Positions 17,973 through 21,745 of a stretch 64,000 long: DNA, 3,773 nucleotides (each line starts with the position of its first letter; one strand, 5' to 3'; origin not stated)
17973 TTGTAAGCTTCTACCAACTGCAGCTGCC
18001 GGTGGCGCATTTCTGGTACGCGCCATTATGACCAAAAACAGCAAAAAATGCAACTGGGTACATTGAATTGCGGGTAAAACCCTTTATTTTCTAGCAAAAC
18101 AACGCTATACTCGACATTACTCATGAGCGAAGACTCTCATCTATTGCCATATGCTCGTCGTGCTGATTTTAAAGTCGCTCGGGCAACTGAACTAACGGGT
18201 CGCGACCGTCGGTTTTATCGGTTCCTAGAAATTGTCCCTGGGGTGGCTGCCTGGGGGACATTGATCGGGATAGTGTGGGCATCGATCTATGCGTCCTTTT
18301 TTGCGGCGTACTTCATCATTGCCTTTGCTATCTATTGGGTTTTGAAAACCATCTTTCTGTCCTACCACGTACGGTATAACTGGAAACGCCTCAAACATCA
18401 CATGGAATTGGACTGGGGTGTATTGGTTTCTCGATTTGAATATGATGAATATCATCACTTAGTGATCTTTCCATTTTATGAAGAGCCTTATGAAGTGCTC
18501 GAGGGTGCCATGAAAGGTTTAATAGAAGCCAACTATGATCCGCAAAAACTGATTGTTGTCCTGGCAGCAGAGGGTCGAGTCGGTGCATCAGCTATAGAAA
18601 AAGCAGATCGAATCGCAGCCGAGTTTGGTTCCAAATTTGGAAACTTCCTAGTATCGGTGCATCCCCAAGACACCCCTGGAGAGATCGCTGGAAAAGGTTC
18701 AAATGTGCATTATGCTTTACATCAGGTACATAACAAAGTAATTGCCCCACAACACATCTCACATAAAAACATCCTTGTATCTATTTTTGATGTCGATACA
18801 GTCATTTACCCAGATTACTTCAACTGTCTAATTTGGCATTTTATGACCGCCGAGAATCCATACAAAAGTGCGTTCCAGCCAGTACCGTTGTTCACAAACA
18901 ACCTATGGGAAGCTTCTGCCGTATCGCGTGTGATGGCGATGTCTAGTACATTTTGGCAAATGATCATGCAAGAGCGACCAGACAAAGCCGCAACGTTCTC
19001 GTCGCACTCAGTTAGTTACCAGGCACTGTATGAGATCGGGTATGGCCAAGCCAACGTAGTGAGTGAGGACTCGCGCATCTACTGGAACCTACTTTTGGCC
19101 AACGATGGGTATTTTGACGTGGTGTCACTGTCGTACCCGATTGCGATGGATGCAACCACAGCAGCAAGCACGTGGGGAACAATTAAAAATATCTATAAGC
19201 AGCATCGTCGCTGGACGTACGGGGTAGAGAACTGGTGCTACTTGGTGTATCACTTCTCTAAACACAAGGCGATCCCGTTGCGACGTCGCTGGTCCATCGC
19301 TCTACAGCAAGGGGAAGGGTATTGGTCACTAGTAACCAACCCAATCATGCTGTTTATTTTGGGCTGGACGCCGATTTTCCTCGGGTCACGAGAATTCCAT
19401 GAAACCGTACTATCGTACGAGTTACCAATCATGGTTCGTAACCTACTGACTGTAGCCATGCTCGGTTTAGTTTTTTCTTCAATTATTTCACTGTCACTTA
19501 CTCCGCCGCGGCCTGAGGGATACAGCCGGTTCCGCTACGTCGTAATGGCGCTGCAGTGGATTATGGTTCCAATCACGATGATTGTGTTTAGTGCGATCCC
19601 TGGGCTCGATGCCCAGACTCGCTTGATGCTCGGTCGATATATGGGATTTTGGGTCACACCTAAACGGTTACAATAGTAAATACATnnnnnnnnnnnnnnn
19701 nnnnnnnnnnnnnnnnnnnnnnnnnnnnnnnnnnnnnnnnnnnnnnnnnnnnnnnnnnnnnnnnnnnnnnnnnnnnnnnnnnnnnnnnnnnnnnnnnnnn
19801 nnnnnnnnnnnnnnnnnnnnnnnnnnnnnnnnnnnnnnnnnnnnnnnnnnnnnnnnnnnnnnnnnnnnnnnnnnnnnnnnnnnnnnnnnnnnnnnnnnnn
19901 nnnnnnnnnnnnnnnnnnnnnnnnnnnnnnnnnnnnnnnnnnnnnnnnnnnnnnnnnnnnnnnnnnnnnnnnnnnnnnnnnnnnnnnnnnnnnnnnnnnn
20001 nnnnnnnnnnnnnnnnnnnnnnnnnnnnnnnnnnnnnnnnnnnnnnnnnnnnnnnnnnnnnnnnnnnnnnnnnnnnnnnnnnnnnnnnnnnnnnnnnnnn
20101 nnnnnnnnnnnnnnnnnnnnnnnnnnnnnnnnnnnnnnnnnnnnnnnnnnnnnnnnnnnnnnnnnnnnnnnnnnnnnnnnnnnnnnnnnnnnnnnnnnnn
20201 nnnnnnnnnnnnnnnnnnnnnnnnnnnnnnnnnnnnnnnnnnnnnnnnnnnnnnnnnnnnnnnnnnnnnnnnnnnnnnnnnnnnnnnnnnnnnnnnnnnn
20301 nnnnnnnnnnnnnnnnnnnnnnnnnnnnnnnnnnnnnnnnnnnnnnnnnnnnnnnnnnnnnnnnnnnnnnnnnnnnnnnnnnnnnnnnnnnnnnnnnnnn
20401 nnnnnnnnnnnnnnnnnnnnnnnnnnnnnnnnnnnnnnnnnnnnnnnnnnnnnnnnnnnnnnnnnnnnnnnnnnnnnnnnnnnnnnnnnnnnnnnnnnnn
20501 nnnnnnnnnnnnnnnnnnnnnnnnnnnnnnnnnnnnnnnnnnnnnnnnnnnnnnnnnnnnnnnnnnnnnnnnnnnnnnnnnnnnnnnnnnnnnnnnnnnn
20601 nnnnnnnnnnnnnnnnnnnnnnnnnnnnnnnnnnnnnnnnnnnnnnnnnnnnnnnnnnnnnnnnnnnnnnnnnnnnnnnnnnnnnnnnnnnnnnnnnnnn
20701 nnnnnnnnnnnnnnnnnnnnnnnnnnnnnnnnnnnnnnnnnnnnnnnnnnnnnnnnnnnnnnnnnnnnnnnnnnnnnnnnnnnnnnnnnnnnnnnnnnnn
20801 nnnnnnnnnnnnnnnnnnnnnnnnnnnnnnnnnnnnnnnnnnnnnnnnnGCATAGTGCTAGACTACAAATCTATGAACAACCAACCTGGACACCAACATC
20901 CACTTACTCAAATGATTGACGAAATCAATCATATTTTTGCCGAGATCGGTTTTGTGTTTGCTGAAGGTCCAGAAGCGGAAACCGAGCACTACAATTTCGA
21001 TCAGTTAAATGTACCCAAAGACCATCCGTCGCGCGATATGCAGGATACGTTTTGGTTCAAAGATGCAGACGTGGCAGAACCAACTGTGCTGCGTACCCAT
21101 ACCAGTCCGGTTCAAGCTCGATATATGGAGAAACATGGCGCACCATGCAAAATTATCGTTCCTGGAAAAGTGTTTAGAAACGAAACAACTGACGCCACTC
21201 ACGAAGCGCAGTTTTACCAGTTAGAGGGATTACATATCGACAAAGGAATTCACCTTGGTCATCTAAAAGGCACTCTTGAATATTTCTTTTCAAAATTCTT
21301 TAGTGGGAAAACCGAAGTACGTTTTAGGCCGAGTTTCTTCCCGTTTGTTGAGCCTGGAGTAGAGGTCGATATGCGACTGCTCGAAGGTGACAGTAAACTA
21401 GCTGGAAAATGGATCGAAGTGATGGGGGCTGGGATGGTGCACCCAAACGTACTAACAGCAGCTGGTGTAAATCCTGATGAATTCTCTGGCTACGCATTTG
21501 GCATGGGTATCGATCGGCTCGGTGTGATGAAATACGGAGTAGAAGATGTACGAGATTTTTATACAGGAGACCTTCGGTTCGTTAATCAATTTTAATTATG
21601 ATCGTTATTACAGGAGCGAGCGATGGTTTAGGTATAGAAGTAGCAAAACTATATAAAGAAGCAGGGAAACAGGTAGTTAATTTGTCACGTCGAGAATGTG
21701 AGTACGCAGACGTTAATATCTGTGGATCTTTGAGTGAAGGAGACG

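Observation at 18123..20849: Two-gene module: processive GT2 polysaccharide synthase plus a PEGA-like membrane-anchored partner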

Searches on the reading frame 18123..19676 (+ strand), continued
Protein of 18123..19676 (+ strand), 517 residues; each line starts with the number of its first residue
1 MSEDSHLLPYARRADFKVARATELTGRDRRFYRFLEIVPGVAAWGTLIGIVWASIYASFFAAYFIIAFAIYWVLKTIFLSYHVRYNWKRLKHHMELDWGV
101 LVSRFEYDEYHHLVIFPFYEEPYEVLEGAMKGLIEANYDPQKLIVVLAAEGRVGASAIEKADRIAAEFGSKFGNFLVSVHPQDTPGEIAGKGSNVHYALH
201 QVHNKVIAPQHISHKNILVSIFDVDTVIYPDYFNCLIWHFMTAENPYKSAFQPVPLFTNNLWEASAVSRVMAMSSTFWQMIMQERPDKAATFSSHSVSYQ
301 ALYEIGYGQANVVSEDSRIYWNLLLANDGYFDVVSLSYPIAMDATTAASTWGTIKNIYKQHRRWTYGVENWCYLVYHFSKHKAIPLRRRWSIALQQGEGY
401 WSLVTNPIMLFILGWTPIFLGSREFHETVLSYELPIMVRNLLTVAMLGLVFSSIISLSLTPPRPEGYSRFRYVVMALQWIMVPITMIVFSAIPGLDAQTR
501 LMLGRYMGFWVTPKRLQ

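Call 49: find_encoding_contigs(protein=P0281, flank=5000, max_places=2)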
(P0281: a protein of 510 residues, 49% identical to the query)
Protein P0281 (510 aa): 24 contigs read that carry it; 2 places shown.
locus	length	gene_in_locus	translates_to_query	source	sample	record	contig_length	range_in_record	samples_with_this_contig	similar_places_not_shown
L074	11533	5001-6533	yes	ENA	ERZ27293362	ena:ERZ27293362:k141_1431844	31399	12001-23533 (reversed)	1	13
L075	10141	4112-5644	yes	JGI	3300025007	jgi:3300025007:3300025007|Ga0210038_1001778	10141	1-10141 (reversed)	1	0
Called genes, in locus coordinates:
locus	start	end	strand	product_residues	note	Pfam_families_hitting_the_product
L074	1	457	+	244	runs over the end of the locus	PF00318:Ribosomal_S2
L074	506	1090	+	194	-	PF00889:EF_TS, PF25025:EF-Ts_N (weak)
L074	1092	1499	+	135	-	-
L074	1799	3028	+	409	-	PF00232:Glyco_hydro_1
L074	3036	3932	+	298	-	-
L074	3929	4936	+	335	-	PF02449:Glyco_hydro_42 (faint), PF00331:Glyco_hydro_10 (weak)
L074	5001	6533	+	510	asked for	-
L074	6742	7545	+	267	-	PF08308:PEGA (faint)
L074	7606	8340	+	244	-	PF01409:tRNA-synt_2d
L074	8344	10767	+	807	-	PF03483:B3_4, PF00877:NLPC_P60, PF03484:B5, PF17759:tRNA_synthFbeta, PF03147:FDX-ACB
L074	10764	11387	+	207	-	PF13529:Peptidase_C39_2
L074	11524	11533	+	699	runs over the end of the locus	PF02518:HATPase_c, PF00204:DNA_gyraseB, PF01751:Toprim, PF00986:DNA_gyraseB_C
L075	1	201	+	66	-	?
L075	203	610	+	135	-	-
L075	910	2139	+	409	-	PF00232:Glyco_hydro_1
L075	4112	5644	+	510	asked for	-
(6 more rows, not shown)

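Call 50: find_encoding_contigs(protein=P0352, flank=5000, max_places=2)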
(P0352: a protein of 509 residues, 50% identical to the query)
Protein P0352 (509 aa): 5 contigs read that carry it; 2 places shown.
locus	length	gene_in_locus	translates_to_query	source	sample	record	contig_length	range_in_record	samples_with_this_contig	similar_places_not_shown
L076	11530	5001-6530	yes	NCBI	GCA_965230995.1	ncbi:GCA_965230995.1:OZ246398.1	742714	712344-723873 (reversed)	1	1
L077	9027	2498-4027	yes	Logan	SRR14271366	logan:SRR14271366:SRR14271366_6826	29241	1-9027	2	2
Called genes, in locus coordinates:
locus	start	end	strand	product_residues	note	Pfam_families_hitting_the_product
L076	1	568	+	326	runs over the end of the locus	PF03462:PCRF, PF00472:RF-1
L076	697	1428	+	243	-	PF00318:Ribosomal_S2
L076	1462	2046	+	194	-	PF00889:EF_TS, PF25025:EF-Ts_N (weak)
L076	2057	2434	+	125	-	-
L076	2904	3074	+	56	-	-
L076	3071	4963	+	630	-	-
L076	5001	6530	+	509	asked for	PF13632:Glyco_trans_2_3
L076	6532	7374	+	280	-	-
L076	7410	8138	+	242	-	PF01409:tRNA-synt_2d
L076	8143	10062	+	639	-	PF03483:B3_4, PF03484:B5, PF17759:tRNA_synthFbeta, PF03147:FDX-ACB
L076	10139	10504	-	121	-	-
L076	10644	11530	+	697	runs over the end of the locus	PF02518:HATPase_c, PF00204:DNA_gyraseB, PF01751:Toprim, PF00986:DNA_gyraseB_C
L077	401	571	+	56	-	-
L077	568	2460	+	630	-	-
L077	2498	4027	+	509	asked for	PF13632:Glyco_trans_2_3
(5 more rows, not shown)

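Call 56: search_protein_families(library=pfam, proteins=[L074:6664-7545:+, L072:6567-7433:+, L076:6532-7374:+, L062:7485-8390:+, L065:7752-8798:+, L058:4839-5882:+], max_evalue=0.1)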
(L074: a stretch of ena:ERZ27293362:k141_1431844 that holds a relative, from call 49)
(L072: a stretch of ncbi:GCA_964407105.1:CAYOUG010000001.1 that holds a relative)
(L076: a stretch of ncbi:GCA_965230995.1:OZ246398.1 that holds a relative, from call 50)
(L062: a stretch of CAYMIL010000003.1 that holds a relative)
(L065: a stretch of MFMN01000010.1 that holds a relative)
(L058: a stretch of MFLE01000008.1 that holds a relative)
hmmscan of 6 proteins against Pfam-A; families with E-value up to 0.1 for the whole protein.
L074:6664-7545:+ (293 aa): 1 family
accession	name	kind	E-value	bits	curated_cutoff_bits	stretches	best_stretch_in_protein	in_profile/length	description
PF08308.17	PEGA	-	2.3e-05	24.6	20.8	1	46-112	2-63/71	PEGA domain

L072:6567-7433:+ (288 aa): 1 family
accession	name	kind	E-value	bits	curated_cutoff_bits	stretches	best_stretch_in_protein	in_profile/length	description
PF03781.23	FGE-sulfatase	-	0.048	13.7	23.3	1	135-201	40-114/255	Sulfatase-modifying factor enzyme 1-like domain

L076:6532-7374:+ (280 aa): 2 families
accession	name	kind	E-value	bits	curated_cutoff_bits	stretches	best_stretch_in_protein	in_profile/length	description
PF08308.17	PEGA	-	3.9e-05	23.9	20.8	1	46-112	2-63/71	PEGA domain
PF11008.14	DUF2846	-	0.00025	21.5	34.3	1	58-104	25-68/92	Protein of unknown function (DUF2846)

L062:7485-8390:+ (301 aa): 0 families

L065:7752-8798:+ (348 aa): 1 family
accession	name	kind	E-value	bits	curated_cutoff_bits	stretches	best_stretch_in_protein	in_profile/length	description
PF08308.17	PEGA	-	0.081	13.3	20.8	0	93-123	32-62/71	PEGA domain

L058:4839-5882:+ (347 aa): 0 families

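Call 58: fold_search(model_id=the predicted structure, library=pdb)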
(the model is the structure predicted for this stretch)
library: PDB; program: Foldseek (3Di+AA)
matches with E <= 10: 928; with E <= 0.001: 95
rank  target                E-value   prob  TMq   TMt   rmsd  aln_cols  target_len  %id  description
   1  8smp_A                6.2e-10  1.00  0.47  0.46  13.3       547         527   13  Xenopus laevis hyaluronan synthase 1, UDP-bound, gating loop inserted state (released 2024-05-01)
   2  7sp8_A                3.5e-09  1.00  0.47  0.48  14.6       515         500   11  Chlorella virus Hyaluronan Synthase bound to UDP-GlcNAc (released 2022-04-06)
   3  8smn_A                3.8e-09  1.00  0.46  0.45  12.5       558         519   12  Xenopus laevis hyaluronan synthase 1, nascent HA polymer bound state (released 2024-05-01)
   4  7sp9_A                6.8e-09  1.00  0.43  0.44  17.8       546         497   12  Chlorella virus Hyaluronan Synthase in the GlcNAc-primed channel-closed state (released 2022-04-06)
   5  8smm_A                1.0e-08  1.00  0.50  0.51  10.7       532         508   14  Xenopus laevis hyaluronan synthase 1 (released 2024-05-01)
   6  9b8v_E                1.0e-08  1.00  0.46  0.30  17.6       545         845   16  AlphaFold2 informed cryo-EM model of the E. coli cellulose synthase BcsAG3B6 complex (released 2025-02-19)
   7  6yv7_B                1.5e-08  1.00  0.38  0.54  11.4       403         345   14  Mannosyltransferase PcManGT from Pyrobaculum calidifontis (released 2020-07-22)
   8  9yq5_A                2.6e-08  1.00  0.47  0.49  17.1       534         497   10  Chlorella virus hyaluronan synthase bound to an inserted UDP-GlcA (released 2025-12-10)
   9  4p00_A                2.9e-08  1.00  0.49  0.37  15.8       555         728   15  Bacterial Cellulose Synthase in complex with cyclic-di-GMP and UDP (released 2014-04-09)
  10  7sp7_A                3.1e-08  1.00  0.45  0.47  16.9       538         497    9  Chlorella virus hyaluronan synthase inhibited by UDP (released 2022-04-06)
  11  8sne_A                3.3e-08  1.00  0.45  0.48  16.6       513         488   10  Chlorella virus Hyaluronan Synthase bound to GlcA extended GlcNAc primer and UDP (released 2024-05-01)
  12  5ej1_A                3.8e-08  1.00  0.45  0.34  15.6       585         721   14  Pre-translocation state of bacterial cellulose synthase (released 2016-03-30)
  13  9yq2_A                4.0e-08  1.00  0.47  0.49  16.8       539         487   12  Chlorella virus hyaluronan synthase bound to DDM (released 2025-12-10)
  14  8snc_A                4.7e-08  1.00  0.45  0.47  17.3       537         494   12  Chlorella virus Hyaluronan Synthase bound to GlcA extended GlcNAc primer (released 2024-05-01)
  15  6yv7_A                4.9e-08  1.00  0.39  0.56   8.7       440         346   15  Mannosyltransferase PcManGT from Pyrobaculum calidifontis (released 2020-07-22)
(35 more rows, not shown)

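Call 61: search_solved_structures(query=A2, max_evalue=10, show_alignments=4)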
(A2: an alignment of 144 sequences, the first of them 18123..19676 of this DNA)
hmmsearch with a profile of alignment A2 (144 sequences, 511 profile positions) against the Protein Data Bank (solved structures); distinct sequences matched with E-value up to 10: 0.

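Call 95: search_protein_families(library=ncbifam, proteins=[L068:5950-7455:+, L068:7415-9124:+, L068:9075-9470:+, L068:9483-10544:+, L068:10548-11504:+, L068:11524-12909:+, L074:1799-3028:+, L074:3036-3932:+, L074:3929-4936:+], max_evalue=0.001)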
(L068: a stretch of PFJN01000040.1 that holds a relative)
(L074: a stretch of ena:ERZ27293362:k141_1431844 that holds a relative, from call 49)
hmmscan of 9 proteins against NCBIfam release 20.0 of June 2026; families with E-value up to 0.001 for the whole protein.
L068:5950-7455:+ (501 aa): 0 families

L068:7415-9124:+ (569 aa): 0 families

L068:9075-9470:+ (131 aa): 0 families

L068:9483-10544:+ (353 aa): 3 families
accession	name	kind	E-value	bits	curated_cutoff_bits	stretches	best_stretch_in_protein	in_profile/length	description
TIGR02380.1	ECA_wecA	exception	2.9e-17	62.9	326.05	1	1-341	1-333/346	UDP-N-acetylglucosamine--undecaprenyl-phosphate N-acetylglucosaminephosphotransferase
NF053644.1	MraY_archaea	equivalog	4.8e-14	52.4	450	2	153-317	185-339/340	pseudomurein biosynthesis MraY family phospho-N-acetylmuramoyl-pentapeptide-transferase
TIGR00445.1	mraY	equivalog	2.7e-09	36.9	192.05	1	12-318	2-315/321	phospho-N-acetylmuramoyl-pentapeptide-transferase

L068:10548-11504:+ (318 aa): 14 families
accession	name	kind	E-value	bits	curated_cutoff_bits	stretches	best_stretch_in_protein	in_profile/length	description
NF008978.0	PRK12324.1-4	equivalog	7.3e-64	215.7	207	1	10-313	35-319/322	decaprenyl-phosphate phosphoribosyltransferase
NF008977.0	PRK12324.1-2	equivalog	5.2e-62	209.9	234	1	7-315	2-288/297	decaprenyl-phosphate phosphoribosyltransferase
NF008976.0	PRK12324.1-1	equivalog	2.1e-42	145.6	474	1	11-239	22-247/306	decaprenyl-phosphate phosphoribosyltransferase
NF006088.0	PRK08238.1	equivalog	2.7e-41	141.7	351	1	9-312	194-478/482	UbiA family prenyltransferase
NF009523.0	PRK12884.1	equivalog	7.8e-11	41.7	269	1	48-174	38-162/279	prenyltransferase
NF009522.0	PRK12883.1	equivalog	1.7e-08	34.3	353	1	48-163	38-151/279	geranylgeranylglycerol-phosphate geranylgeranyltransferase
NF009516.0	PRK12875.1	equivalog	1.2e-07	31.1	205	1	43-147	48-157/292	prenyltransferase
TIGR01475.1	ubiA_other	subfamily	1.4e-06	28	180.8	1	29-180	20-170/282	UbiA-like polyprenyltransferase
NF009521.0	PRK12882.1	equivalog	3.3e-06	26.5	296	1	46-174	38-168/280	geranylgeranylglycerol-phosphate geranylgeranyltransferase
TIGR01474.1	ubiA_proteo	equivalog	1.9e-05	24.3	275.45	1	64-172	58-167/282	4-hydroxybenzoate octaprenyltransferase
TIGR01473.1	cyoE_ctaB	equivalog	0.00013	21.8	210.3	1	44-145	32-135/281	heme o synthase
NF009609.0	PRK13106.1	equivalog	0.00021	20.8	349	1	48-163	50-164/301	prenyltransferase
NF009514.0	PRK12873.1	equivalog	0.00027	20.4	246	1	25-184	25-188/297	4-hydroxybenzoate polyprenyltransferase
NF009517.0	PRK12876.1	equivalog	0.00042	19.8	419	1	56-139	57-141/300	prenyltransferase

L068:11524-12909:+ (461 aa): 2 families
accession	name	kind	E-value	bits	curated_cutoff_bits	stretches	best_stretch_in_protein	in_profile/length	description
NF058602.1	PrMnsylTfPmt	equivalog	4.6e-24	85.1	800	1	72-254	98-299/530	protein O-mannosyltransferase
NF009784.2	PRK13279.1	equivalog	4.7e-05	22.2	567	1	68-274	55-260/539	lipid IV(A) 4-amino-4-deoxy-L-arabinosyltransferase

L074:1799-3028:+ (409 aa): 8 families
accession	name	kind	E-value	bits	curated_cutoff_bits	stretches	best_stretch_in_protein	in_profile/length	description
TIGR03356.1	BGL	equivalog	5.7e-72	242.9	478.5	1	9-400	1-427/427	GH1 family beta-glucosidase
NF041004.1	Beta_gal_BgaS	equivalog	3.9e-58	197.2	475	3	292-408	350-467/479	beta-galactosidase BgaS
NF010036.0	PRK13511.1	subfamily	3.8e-51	174.1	610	2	7-180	3-181/469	6-phospho-beta-galactosidase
TIGR01233.1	lacG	equivalog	4.7e-42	144.5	561.2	2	8-181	3-181/472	6-phospho-beta-galactosidase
NF007356.0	PRK09852.1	subfamily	1.2e-25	90.1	623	2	47-164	65-185/474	6-phospho-beta-glucosidase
NF011589.0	PRK15014.1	subfamily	1.3e-22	80.8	686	2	47-161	63-180/477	6-phospho-beta-glucosidase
NF007158.0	PRK09593.1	subfamily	2.5e-22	79.2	639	2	46-172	66-194/478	6-phospho-beta-glucosidase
NF007154.0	PRK09589.1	subfamily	3.7e-22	78.7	624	2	47-163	61-180/476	6-phospho-beta-glucosidase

L074:3036-3932:+ (298 aa): 0 families

L074:3929-4936:+ (335 aa): 1 family
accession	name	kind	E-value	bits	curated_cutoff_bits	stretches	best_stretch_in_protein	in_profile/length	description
NF051902.1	GH35_fam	subfamily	0.00041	19.1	500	0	62-106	46-90/510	GH35 family beta-galactosidase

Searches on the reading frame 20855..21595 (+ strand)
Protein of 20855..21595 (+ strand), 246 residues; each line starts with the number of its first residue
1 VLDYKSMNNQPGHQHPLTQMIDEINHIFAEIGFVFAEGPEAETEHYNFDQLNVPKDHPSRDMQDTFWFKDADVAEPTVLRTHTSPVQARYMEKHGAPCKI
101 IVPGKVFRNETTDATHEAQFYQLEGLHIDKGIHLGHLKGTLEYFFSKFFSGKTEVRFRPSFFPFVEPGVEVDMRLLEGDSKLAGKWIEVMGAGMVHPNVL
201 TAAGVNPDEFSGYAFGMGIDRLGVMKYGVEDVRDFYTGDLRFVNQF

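Call 6: search_protein_families(library=pfam, proteins=[window:20855-21595:+], max_evalue=0.01)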
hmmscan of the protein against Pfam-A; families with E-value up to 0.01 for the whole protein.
window:20855-21595:+ (246 aa): 1 family
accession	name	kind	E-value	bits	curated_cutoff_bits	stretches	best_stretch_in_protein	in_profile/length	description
PF01409.25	tRNA-synt_2d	-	5e-95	318.1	19.8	1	7-246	9-246/246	tRNA synthetases class II core domain (F)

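Call 7: search_protein_families(library=ncbifam, proteins=[window:20855-21595:+], max_evalue=0.01)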
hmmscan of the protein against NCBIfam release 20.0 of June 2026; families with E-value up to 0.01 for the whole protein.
window:20855-21595:+ (246 aa): 5 families
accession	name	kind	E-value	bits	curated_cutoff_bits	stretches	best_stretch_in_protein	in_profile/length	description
TIGR00468.1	pheS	equivalog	2.3e-91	306.4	237.45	1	7-246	64-322/324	phenylalanine--tRNA ligase subunit alpha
NF003210.0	PRK04172.1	equivalog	2.8e-64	217.7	350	2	70-245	325-490/496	phenylalanine--tRNA ligase subunit alpha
NF051887.1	PheS_related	equivalog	1.1e-37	129.9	300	1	11-246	8-239/349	PheS-related mystery ligase SrmL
TIGR00469.1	pheS_mito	equivalog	4.8e-29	101.3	258.35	2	154-246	258-343/451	phenylalanine--tRNA ligase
TIGR00470.1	sepS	equivalog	2.3e-05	23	380.65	1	91-235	201-340/533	O-phosphoserine--tRNA ligase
